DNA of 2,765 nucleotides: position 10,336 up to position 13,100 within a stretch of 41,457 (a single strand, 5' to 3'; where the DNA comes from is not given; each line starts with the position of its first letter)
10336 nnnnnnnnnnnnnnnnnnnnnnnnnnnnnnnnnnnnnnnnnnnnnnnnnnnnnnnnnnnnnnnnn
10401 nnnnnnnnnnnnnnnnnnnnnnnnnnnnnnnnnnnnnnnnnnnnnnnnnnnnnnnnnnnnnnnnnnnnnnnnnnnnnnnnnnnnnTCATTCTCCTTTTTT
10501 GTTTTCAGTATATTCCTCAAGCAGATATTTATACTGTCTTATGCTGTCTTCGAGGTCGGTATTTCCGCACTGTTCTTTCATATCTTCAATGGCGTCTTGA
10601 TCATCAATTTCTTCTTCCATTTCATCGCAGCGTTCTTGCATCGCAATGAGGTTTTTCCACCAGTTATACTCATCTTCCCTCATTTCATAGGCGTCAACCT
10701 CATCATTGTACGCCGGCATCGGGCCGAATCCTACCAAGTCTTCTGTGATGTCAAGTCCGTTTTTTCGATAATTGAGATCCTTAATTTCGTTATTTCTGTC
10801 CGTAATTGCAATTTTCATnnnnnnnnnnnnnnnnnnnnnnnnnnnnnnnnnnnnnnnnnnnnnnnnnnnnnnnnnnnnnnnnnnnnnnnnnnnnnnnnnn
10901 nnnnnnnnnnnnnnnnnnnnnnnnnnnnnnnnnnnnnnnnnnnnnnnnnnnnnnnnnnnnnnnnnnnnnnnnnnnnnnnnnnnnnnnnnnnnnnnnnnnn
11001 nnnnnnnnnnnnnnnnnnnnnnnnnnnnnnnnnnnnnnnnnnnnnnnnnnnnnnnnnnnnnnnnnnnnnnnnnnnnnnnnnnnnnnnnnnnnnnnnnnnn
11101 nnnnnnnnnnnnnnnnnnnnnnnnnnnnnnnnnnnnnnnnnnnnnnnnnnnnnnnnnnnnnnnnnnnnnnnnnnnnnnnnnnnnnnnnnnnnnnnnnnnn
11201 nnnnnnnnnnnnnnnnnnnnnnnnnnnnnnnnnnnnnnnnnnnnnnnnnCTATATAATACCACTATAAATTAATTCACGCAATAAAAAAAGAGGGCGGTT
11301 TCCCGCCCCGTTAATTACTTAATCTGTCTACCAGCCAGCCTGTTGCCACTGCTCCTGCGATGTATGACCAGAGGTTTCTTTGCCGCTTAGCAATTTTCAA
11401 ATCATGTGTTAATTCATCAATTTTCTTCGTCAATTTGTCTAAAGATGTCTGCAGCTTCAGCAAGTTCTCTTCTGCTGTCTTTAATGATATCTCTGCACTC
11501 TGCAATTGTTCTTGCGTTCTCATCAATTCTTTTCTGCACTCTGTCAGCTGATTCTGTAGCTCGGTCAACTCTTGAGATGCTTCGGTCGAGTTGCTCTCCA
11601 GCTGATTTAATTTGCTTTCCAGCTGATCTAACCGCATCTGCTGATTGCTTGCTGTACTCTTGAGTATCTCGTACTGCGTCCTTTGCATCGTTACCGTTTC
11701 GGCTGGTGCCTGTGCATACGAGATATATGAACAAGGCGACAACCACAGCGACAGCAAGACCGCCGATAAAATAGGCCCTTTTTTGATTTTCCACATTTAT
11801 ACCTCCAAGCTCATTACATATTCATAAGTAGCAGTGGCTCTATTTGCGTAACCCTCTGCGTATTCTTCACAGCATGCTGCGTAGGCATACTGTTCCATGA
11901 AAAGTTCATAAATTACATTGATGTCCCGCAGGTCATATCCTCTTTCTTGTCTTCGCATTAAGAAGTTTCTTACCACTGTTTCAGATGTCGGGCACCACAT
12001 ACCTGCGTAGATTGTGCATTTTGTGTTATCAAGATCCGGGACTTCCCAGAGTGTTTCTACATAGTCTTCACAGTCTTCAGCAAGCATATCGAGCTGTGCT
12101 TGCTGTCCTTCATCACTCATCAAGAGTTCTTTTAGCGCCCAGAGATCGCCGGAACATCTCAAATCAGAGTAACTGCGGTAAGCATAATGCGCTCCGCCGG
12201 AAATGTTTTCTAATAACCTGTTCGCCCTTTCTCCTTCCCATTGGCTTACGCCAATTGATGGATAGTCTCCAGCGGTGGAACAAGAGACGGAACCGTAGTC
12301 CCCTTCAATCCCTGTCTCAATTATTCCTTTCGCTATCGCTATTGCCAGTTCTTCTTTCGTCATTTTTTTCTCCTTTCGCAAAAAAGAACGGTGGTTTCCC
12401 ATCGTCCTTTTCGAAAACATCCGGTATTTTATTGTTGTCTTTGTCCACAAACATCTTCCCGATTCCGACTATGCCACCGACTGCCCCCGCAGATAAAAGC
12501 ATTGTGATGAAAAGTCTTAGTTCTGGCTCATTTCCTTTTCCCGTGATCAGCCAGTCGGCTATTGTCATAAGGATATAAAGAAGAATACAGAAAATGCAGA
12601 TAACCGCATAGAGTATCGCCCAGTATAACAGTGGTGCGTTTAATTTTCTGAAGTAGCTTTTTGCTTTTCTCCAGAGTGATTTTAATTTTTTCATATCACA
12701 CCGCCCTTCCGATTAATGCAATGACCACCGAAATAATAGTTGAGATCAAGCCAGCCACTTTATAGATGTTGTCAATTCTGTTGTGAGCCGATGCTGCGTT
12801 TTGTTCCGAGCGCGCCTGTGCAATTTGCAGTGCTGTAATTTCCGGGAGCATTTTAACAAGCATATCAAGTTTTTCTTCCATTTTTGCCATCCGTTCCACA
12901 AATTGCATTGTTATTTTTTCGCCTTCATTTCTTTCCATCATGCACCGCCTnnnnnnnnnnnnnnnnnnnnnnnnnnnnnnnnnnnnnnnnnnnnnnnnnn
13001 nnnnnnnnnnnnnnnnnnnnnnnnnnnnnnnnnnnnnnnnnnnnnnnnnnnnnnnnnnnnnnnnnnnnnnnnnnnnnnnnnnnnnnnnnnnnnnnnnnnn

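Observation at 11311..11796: Two fully overlapping out-of-frame ORFs at the end of the lysis cassette, each with membrane-targeting N-terminus and coiled coil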

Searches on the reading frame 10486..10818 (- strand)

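Call 3: search_protein_families(library=pfam, proteins=[window:10486-10818:-], max_evalue=1)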
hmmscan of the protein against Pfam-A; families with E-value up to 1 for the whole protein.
window:10486-10818:- (110 aa): 0 families

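Call 4: search_protein_families(library=phrogs, proteins=[window:10486-10818:-], max_evalue=1)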
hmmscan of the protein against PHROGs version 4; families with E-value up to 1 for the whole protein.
window:10486-10818:- (110 aa): 1 family
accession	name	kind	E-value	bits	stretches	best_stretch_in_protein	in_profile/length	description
phrog_16210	-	unknown function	0.12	12.9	1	9-51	115-157/191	-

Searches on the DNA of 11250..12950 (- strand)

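Call 5: search_dna_similar(query=window:11250-12950:-, collection=phages, mode=distant, max_rows=30)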
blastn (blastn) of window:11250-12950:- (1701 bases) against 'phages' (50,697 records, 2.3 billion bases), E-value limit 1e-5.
No match.

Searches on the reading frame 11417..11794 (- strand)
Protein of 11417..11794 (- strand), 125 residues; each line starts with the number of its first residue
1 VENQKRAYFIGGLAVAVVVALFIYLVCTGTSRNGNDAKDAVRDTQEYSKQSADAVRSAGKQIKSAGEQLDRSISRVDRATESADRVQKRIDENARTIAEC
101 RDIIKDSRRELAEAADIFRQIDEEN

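Call 3: search_protein_families(library=pfam, proteins=[window:11417-11794:-], max_evalue=1)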
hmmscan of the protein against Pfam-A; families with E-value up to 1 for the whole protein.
window:11417-11794:- (125 aa): 17 families
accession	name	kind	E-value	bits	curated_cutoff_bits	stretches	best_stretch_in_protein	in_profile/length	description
PF25398.1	CUX1_N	-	0.0017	18.7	27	1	85-124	21-60/116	CUX1-like, N-terminal tRNA-binding arm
PF05335.18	DUF745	-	0.0024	18.1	33.3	1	30-113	67-150/183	Protein of unknown function (DUF745)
PF06013.18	WXG100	-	0.012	16.3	27.3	1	50-123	11-86/86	Proteins of 100 residues with WXG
PF23922.1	DUF7261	-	0.021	15.5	27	1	14-99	12-92/169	Family of unknown function (DUF7261)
PF11932.13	DUF3450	-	0.022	14.5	32.6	1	25-121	7-98/241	Protein of unknown function (DUF3450)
PF01385.25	OrfB_IS605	-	0.024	15.3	30.5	1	58-113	42-97/120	Probable transposase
PF06103.16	DUF948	-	0.026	15.2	37.2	1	8-90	3-84/89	Bacterial protein of unknown function (DUF948)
PF08702.15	Fib_alpha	-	0.028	15.1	29.9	1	37-113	47-120/143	Fibrinogen alpha/beta chain family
PF00015.26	MCPsignal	-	0.03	14.6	34.6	1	41-121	77-161/172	Methyl-accepting chemotaxis protein (MCP) signalling domain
PF10368.14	YkyA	-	0.052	13.7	28.8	1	39-124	12-97/186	Putative cell-wall binding lipoprotein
PF07889.17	DUF1664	-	0.053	14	34.6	1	54-113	49-108/124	Protein of unknown function (DUF1664)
PF07464.16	ApoLp-III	-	0.062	13.9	36.3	0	45-90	39-85/146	Apolipophorin-III precursor (apoLp-III)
PF22485.1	DUF6987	-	0.42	10.8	26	1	45-124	4-83/200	Domain of unknown function (DUF6987)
PF24627.1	PUMA_CC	-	0.43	11.1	30.1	1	59-124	7-72/74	PUMA coiled-coil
PF07851.19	TMEM120A-B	-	0.44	10.2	29.8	1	42-115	12-86/324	TMEM120A/B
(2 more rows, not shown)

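Call 4: search_protein_families(library=phrogs, proteins=[window:11417-11794:-], max_evalue=1)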
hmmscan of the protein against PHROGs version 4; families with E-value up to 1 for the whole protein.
window:11417-11794:- (125 aa): 32 families (the best 25 are shown)
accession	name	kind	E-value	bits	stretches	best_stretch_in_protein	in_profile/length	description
phrog_18860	-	unknown function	1.7e-06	28.9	1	14-125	18-130/141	-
phrog_2335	-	tail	0.00083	18.3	1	34-121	114-200/1536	tail length tape measure protein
phrog_5218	-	unknown function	0.0058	15.7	1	29-101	122-200/1599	-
phrog_167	-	tail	0.0091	14.7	1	38-122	95-179/1555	tail length tape measure protein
phrog_21358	-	tail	0.012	15.5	1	23-78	7-58/448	tail length tape measure protein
phrog_1027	-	unknown function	0.015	16.4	1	3-92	8-75/81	-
phrog_6440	-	unknown function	0.015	16.3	1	15-117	7-112/186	-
phrog_23980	-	unknown function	0.023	15.3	1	13-121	14-98/193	-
phrog_1733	-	unknown function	0.038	14.3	1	36-105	197-268/305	-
phrog_214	-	lysis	0.051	14.4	1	6-106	7-95/176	Rz-like spanin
phrog_4952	-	other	0.054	14.5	1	14-98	8-84/171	signal peptide motif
phrog_2199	-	integration and excision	0.06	13.4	1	38-116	139-219/356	transposase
phrog_11360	-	unknown function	0.061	14.4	1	23-62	24-66/72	-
phrog_7061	-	DNA, RNA and nucleotide metabolism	0.062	14.9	1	57-86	7-36/70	HTH DNA binding protein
phrog_1768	-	lysis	0.063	11.8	1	14-125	420-526/1577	endolysin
phrog_89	-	lysis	0.16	12.9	1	17-123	8-92/143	Rz-like spanin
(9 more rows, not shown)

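Call 7: find_homologous_proteins(query=window:11417-11794:-)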
Query window:11417-11794:- (125 aa): 121 proteins with E <= 0.001 among 182 candidates; the best 120 are listed.
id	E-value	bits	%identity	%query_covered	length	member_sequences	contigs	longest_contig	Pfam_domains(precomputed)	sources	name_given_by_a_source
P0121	1.4e-67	243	97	100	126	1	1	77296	-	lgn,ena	-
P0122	8.5e-65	234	90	100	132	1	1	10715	-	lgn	-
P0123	3.7e-61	222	86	100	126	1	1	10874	-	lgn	-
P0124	2.6e-60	219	86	100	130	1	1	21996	-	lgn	-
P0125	4.5e-59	215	85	100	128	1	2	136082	-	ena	-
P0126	6.4e-59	215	87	100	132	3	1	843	-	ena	-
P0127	1.1e-55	204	82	100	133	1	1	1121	-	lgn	-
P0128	2.8e-54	200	79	100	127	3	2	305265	-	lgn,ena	-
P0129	4.0e-53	196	81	100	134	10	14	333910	-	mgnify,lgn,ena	mgnify:CR=1 FL=1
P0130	9.3e-53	195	80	100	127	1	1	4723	-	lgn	-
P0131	2.3e-51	190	80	100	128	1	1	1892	-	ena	-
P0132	8.9e-50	185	76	98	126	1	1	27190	-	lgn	-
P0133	2.6e-49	184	82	84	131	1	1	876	-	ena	-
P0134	6.4e-48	179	76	90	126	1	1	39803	-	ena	-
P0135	1.3e-47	178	79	90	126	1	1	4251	-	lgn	-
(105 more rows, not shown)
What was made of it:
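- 11417..11794 (-): Gene B, 125 aa, in the +2 frame and wholly inside gene A. Layout: short basic N-terminus, TM helix, then about 97 aa of charged helical domain. This is i-spanin-like type II topology. Call 7 finds 121 clusters that gene callers called in this frame.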

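Call 35: search_protein_families(library=ncbifam, proteins=[window:11417-11794:-], max_evalue=1)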
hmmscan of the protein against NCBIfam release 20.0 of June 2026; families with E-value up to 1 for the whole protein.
window:11417-11794:- (125 aa): 20 families
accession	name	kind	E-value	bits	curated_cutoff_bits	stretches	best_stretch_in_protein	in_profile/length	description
NF009961.0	PRK13428.1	equivalog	0.00047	19.4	328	1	8-99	3-96/445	F0F1 ATP synthase subunit B/delta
NF033914.0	antiphage_ZorA_1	subfamily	0.00068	18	190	1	37-114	480-554/619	anti-phage ZorAB system protein ZorA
NF045487.1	ASRP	equivalog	0.0012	17.6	300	1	45-117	111-185/593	archaea-specific SMC-related protein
NF033885.1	conj_TraP_IncI1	equivalog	0.0024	17.7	135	1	9-114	16-126/217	conjugal transfer protein TraP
NF040598.1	Ala_zip_lipo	subfamily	0.0049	17.3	43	1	15-93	6-83/90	Lpp/OprI family alanine-zipper lipoprotein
NF047515.1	SpiroCoCo_C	equivalog_domain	0.0052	16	125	1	50-113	135-198/313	SpiroCoCo family coiled-coil protein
TIGR02168.1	SMC_prok_B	equivalog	0.015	13.1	567.35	1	37-116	370-449/1181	chromosome segregation protein SMC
TIGR03930.1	WXG100_ESAT6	subfamily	0.024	14.8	44.85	1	49-125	10-88/90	WXG100 family type VII secretion target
NF033928.1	alph_xenorhab_A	subfamily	0.026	13.8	125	1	48-106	109-169/339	alpha-xenorhabdolysin family binary toxin subunit A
NF003393.0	PRK04561.1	equivalog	0.031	14.2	104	1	18-60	10-52/75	twin arginine translocase protein A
TIGR01219.1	Pmev_kin_ERG8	equivalog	0.038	12.9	376.95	1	27-121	276-366/456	phosphomevalonate kinase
TIGR00249.1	sixA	equivalog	0.051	13.4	74.5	1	23-99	3-76/154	phosphohistidine phosphatase SixA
TIGR04222.1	near_uncomplex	domain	0.057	13.1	43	1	8-50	167-209/229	TIGR04222 domain-containing membrane protein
TIGR00336.1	pyrE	equivalog_domain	0.059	13.1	106.8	1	53-91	122-161/173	orotate phosphoribosyltransferase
NF033741.1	NlpC_p60_RipA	exception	0.066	12.2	625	1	17-111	4-100/457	NlpC/P60 family peptidoglycan endopeptidase RipA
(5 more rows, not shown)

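Call 69: search_protein_families(library=phrogs, alignment_id=A5, max_evalue=0.001)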
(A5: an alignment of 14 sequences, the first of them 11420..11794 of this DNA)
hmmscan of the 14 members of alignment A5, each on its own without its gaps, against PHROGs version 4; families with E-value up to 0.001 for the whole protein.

A. member 1, window:11420-11794:- (125 aa): 2 families
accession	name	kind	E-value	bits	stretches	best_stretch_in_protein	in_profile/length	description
phrog_18860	-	unknown function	1.7e-06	28.9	1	14-125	18-130/141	-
phrog_2335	-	tail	0.00083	18.3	1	34-121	114-200/1536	tail length tape measure protein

B. families by the number of members that match (of 14 scanned): 12 families
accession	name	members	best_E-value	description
phrog_214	-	7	1.3e-06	Rz-like spanin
phrog_18860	-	4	1.5e-08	-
phrog_89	-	4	6.4e-05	Rz-like spanin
phrog_312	-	2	4.3e-08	Rz-like spanin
phrog_1403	-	2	3.7e-05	Rz-like spanin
phrog_739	-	2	0.0003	Rz-like spanin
phrog_1009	-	1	6.7e-05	-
phrog_14702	-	1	0.00022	-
phrog_12506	-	1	0.00061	tail length tape measure protein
phrog_3751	-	1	0.00063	membrane protein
phrog_2335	-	1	0.00083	tail length tape measure protein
phrog_4952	-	1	0.00092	signal peptide motif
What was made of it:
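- B members hit spanin families, not holin families (call 69).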

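Call 74: predict_structure(alignment_id=A6)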
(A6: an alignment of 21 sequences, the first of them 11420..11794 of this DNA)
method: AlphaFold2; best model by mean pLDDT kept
length: 125 residues; sequences in the alignment: 21
mean_pLDDT: 57.4   pTM: 0.28
mean pLDDT of the five models: 57.4, 50.9, 49.8, 42.4, 37.9
residues with pLDDT >= 90: 0; 70-90: 20; 50-70: 71; < 50: 34
segments of 3 or more residues with pLDDT < 50: 29-38, 68-77
pLDDT, mean of each block of 10 residues (from residue 1): 55 70 64 45 50 54 49 47 55 60 62 74 67
secondary structure, 60 per line:
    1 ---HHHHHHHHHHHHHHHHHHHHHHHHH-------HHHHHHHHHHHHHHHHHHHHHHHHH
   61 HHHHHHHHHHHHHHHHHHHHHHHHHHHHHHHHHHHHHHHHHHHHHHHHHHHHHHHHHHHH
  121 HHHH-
elements in order: H4-28 H36-124
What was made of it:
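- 11417..11794 (-): AF2 predicts H4-28 and H36-124 at pLDDT 57 (call 74).
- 11717..11776 (-): TM helix of B (residues 7-26, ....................). AF2 predicts helix 4-28 (call 74).
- On i-spanin, tested on protein B: AF2 predicts a helix at residues 36-124, but at low confidence (pLDDT 57, call 74).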

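Call 77: list_cluster_members(proteins=[L069:5687-6025:+, L069:6662-7165:+, L069:7508-8431:+, window:11314-11796:-, window:11420-11794:-, window:29583-31298:-, window:11800-12366:-])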
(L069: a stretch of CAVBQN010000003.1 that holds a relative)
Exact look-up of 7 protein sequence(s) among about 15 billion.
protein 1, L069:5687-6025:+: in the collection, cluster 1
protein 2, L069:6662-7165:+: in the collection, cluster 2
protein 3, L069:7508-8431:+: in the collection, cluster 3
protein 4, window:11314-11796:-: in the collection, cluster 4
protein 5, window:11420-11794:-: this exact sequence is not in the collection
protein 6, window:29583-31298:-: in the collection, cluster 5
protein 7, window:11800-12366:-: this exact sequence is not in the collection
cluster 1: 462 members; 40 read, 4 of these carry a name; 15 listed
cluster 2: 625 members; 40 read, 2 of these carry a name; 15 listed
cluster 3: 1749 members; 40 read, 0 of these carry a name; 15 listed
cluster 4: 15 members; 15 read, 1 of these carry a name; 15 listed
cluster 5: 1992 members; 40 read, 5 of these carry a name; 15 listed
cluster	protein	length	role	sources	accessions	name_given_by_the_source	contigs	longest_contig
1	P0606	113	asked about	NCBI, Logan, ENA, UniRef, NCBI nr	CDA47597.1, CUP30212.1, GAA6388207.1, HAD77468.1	50S ribosomal protein L19 [Bacteroides xylanisolvens] | 50S ribosomal protein L19 n=1 Tax=Dialister sp. i34-0019-2H8 TaxID=3141190 ... | 50S ribosomal protein L19 [Dialister sp.]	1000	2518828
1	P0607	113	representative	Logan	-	-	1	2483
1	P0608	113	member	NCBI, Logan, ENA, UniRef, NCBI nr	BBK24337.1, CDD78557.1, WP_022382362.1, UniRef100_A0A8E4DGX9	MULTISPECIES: 50S ribosomal protein L19 [Dialister] | Large ribosomal subunit protein bL19 n=1 Tax=Dialister hominis TaxID=2582419 ... | 50S ribosomal protein L19 [Dialister hominis]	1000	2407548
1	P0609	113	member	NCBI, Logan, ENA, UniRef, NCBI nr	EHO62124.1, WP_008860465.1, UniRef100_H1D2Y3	50S ribosomal protein L19 [uncultured Dialister sp.] | Large ribosomal subunit protein bL19 n=1 Tax=Dialister succinatiphilus YIT 11850 ... | 50S ribosomal protein L19 [Dialister succinatiphilus YIT 11850]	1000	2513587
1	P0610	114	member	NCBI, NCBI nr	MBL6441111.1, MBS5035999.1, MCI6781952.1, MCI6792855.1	MAG: 50S ribosomal protein L19 [Dialister sp.] | 50S ribosomal protein L19 [Dialister sp.]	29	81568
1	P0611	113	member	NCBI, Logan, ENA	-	-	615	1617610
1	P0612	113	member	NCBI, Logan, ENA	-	-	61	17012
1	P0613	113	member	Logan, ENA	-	-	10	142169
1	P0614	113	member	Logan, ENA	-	-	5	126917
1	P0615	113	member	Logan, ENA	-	-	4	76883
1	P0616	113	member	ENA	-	-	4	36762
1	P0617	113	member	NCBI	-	-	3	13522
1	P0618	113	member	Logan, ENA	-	-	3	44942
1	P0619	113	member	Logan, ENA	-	-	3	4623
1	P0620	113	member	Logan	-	-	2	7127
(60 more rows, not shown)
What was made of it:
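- Tried and rejected: The flanking L19 and TrmL proteins are identical to those of Dialister (call 77).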

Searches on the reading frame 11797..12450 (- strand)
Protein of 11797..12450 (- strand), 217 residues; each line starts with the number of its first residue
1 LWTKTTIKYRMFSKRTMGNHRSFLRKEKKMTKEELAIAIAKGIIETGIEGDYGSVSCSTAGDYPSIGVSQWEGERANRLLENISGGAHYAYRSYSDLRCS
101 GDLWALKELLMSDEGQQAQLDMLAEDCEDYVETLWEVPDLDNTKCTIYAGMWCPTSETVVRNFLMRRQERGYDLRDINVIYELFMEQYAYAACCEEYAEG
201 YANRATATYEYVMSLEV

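Call 3: search_protein_families(library=pfam, proteins=[window:11797-12450:-], max_evalue=1)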
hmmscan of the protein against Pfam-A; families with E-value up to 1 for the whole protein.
window:11797-12450:- (217 aa): 0 families

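Call 4: search_protein_families(library=phrogs, proteins=[window:11797-12450:-], max_evalue=1)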
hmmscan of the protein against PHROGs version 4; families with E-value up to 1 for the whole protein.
window:11797-12450:- (217 aa): 1 family
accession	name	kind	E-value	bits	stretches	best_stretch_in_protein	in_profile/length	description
phrog_36827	-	unknown function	0.053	14.9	1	111-163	49-101/116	-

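Call 34: search_solved_structures(query=window:11797-12366:-, max_evalue=1)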
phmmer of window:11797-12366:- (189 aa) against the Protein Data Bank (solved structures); distinct sequences matched with E-value up to 1: 0.

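Call 35: search_protein_families(library=ncbifam, proteins=[window:11797-12366:-], max_evalue=1)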
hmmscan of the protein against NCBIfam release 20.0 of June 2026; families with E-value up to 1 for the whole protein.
window:11797-12366:- (189 aa): 0 families
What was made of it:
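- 11797..12366 (-): Context: a 189-aa protein in the endolysin slot whose stop abuts the A start. It matches no known family. Calls 3, 34 and 35 find no hits.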

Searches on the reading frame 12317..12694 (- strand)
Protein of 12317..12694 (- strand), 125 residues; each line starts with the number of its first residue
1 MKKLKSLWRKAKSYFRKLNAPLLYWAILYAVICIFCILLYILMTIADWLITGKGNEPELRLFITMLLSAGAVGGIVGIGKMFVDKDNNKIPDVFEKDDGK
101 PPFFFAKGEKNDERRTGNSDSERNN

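Call 3: search_protein_families(library=pfam, proteins=[window:12317-12694:-], max_evalue=1)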
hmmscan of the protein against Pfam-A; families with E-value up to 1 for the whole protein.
window:12317-12694:- (125 aa): 4 families
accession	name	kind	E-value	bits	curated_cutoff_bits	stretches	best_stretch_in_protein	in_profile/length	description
PF03073.20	TspO_MBR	-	0.0046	17.1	24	1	11-67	20-79/145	TspO/MBR family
PF19942.4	DUF6404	-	0.041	14.7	27.6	1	20-92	40-111/115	Family of unknown function (DUF6404)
PF01925.25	TauE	-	0.11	12.5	32.6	1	26-80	90-147/237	Sulfite exporter TauE/SafE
PF20990.2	DUF2207_C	-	0.28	11.3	33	1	7-83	121-185/247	Predicted membrane protein (DUF2207) C-terminal domain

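Call 4: search_protein_families(library=phrogs, proteins=[window:12317-12694:-], max_evalue=1)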
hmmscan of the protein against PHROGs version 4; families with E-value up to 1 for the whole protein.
window:12317-12694:- (125 aa): 3 families
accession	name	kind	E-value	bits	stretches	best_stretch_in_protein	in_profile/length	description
phrog_27828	-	unknown function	0.00038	21.6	1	66-101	74-109/117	-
phrog_781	-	unknown function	0.0054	17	1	27-97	84-149/152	-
phrog_944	-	moron, auxiliary metabolic gene and host takeover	0.016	15.9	1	13-83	113-184/235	membrane protein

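Call 35: search_protein_families(library=ncbifam, proteins=[window:12317-12694:-], max_evalue=1)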
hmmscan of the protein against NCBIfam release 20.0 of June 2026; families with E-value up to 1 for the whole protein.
window:12317-12694:- (125 aa): 1 family
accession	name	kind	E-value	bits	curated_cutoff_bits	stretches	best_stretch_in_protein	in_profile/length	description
TIGR04086.1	TIGR04086_membr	hypoth_equivalog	0.062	13.4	30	1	36-78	70-113/115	TIGR04086 family membrane protein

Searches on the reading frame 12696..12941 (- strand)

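Call 3: search_protein_families(library=pfam, proteins=[window:12696-12941:-], max_evalue=1)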
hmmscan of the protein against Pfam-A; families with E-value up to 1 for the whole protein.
window:12696-12941:- (81 aa): 2 families
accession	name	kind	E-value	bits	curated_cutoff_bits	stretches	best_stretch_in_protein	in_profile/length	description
PF10779.14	XhlA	-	0.00048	20.7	34.7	1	14-74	2-64/67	Haemolysin XhlA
PF16566.10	CREPT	-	0.032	14.7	29.3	1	4-66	53-116/147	Cell-cycle alteration and expression-elevated protein in tumour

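Call 4: search_protein_families(library=phrogs, proteins=[window:12696-12941:-], max_evalue=1)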
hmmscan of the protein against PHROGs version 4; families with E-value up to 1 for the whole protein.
window:12696-12941:- (81 aa): 7 families
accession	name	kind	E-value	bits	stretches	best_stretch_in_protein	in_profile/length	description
phrog_689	-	lysis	0.0027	18.9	1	3-77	3-85/91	holin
phrog_10925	-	unknown function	0.027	14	1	11-64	214-266/839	-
phrog_16654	-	unknown function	0.03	15.5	1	12-46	26-61/101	-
phrog_276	-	unknown function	0.03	15.4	1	7-77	21-92/99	-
phrog_11117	-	head and packaging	0.061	13.8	1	4-67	127-189/264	portal protein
phrog_1534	-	unknown function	0.14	13.2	1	2-39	27-64/108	-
phrog_1863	-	unknown function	0.29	12.1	1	14-61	35-93/97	-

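Call 35: search_protein_families(library=ncbifam, proteins=[window:12696-12941:-], max_evalue=1)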
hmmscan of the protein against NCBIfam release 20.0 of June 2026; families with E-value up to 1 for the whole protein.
window:12696-12941:- (81 aa): 2 families
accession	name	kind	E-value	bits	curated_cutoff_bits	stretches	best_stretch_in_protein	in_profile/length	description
NF006183.0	PRK08318.1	equivalog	0.022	13.5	335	1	13-62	157-206/422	NAD-dependent dihydropyrimidine dehydrogenase subunit PreA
NF047515.1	SpiroCoCo_C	equivalog_domain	0.023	13.9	125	1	12-73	100-161/313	SpiroCoCo family coiled-coil protein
